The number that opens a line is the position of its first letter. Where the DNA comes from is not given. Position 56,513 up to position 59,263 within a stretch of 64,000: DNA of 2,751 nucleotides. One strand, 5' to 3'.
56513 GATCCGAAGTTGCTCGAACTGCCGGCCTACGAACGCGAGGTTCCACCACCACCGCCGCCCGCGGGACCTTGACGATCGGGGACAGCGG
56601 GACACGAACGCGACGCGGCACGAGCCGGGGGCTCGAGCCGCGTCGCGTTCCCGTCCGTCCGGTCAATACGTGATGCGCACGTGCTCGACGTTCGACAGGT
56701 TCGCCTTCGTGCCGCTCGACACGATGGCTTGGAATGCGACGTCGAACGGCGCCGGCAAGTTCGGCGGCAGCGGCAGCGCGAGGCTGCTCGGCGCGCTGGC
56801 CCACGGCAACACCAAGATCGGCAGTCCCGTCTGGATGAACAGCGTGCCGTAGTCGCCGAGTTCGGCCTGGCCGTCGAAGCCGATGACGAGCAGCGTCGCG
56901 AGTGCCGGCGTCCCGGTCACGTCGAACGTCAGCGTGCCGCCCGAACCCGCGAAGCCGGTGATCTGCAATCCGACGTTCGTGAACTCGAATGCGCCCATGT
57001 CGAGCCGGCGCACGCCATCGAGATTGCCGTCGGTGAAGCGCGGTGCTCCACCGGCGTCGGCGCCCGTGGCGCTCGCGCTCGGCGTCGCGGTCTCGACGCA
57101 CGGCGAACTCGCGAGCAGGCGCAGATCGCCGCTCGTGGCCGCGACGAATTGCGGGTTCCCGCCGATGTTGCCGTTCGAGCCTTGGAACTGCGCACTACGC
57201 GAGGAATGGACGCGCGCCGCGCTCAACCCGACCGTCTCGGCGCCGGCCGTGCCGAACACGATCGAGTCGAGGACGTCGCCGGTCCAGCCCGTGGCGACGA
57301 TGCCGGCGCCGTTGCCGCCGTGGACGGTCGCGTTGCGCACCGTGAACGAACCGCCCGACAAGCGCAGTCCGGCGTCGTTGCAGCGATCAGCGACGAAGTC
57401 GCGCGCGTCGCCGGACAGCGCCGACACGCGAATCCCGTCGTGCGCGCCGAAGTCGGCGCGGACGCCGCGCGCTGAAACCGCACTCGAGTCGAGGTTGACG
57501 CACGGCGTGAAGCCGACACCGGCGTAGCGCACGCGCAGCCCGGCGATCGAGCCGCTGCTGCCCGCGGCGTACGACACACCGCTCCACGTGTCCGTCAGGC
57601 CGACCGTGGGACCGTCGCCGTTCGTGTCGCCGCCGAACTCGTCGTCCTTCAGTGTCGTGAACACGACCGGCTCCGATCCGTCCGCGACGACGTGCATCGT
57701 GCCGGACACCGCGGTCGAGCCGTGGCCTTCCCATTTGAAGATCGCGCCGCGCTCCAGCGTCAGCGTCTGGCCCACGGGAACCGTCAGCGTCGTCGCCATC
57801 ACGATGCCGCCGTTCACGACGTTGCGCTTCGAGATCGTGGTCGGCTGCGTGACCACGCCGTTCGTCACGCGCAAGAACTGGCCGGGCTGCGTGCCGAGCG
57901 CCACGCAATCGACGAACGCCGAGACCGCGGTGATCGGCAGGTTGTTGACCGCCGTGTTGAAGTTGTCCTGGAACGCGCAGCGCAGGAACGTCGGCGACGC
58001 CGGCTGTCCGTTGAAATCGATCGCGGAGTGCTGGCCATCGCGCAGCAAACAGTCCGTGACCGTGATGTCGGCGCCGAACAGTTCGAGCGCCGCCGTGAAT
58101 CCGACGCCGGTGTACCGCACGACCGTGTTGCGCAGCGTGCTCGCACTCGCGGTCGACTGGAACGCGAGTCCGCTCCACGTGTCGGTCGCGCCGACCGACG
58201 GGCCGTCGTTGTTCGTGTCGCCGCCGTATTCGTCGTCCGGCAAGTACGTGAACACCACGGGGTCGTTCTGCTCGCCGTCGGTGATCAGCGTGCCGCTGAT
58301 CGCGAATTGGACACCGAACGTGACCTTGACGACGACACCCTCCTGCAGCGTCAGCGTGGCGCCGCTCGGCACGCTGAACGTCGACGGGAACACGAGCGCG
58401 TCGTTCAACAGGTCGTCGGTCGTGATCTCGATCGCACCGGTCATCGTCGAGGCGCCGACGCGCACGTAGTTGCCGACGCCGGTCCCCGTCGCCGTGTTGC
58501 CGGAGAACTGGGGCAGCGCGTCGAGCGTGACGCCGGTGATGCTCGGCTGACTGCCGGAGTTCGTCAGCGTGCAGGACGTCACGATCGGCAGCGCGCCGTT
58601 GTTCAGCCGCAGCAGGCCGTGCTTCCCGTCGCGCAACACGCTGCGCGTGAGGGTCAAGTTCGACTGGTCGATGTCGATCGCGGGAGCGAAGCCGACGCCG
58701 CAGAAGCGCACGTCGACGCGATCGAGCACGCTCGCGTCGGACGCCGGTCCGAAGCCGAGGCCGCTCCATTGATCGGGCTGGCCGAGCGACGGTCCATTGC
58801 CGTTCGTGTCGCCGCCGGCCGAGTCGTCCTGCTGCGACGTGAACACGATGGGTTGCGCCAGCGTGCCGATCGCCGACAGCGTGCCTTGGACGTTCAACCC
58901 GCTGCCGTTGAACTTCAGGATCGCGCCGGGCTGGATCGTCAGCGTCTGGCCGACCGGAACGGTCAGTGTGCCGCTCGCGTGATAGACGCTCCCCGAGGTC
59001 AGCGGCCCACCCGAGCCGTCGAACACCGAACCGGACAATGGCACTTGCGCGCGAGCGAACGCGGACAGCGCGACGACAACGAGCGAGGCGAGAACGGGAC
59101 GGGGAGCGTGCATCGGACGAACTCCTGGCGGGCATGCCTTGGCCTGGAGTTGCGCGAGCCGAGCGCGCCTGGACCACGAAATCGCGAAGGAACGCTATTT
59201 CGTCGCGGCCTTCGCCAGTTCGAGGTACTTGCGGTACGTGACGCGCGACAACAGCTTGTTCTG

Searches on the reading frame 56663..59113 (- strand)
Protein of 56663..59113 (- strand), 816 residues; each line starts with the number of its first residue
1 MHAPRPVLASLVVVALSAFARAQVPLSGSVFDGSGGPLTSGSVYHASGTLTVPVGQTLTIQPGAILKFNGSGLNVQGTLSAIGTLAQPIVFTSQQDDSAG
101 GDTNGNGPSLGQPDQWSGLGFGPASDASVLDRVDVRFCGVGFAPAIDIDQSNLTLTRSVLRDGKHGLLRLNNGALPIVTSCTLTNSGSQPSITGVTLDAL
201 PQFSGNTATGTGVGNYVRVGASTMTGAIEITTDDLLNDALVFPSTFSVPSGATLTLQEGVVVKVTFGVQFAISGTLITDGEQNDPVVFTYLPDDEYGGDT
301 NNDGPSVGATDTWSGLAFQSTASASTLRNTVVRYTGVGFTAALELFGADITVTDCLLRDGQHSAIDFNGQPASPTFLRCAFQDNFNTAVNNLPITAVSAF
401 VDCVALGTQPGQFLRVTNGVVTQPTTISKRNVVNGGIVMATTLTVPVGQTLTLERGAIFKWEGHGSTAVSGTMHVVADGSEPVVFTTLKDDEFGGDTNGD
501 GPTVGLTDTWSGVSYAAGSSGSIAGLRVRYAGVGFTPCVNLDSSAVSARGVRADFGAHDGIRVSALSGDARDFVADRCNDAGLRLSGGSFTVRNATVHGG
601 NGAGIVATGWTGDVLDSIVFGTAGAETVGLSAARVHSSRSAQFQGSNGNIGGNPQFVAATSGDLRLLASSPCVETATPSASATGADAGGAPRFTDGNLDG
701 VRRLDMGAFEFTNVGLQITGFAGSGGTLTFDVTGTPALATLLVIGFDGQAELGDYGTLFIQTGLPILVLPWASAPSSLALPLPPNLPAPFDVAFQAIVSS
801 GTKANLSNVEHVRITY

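Call 8: search_protein_families(library=pfam, proteins=[window:56663-59113:-], max_evalue=1)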
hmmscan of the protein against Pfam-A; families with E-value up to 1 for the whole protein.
window:56663-59113:- (816 aa): 2 families
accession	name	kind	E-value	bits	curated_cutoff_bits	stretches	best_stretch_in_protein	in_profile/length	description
PF13229.12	Beta_helix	-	6.4e-09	36.1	25.9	2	313-390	69-143/158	Right handed beta helix region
PF20606.3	DUF6799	-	0.0024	18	26.8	0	38-70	29-61/63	Domain of unknown function (DUF6799)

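Call 9: search_protein_families(library=ncbifam, proteins=[window:56663-59113:-], max_evalue=1)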
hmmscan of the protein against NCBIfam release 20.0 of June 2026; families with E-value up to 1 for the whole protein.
window:56663-59113:- (816 aa): 1 family
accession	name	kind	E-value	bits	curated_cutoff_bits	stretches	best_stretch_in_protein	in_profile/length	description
NF041518.1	choice_anch_Q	domain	0.00056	20.1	25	1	664-711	17-57/58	choice-of-anchor Q domain-containing protein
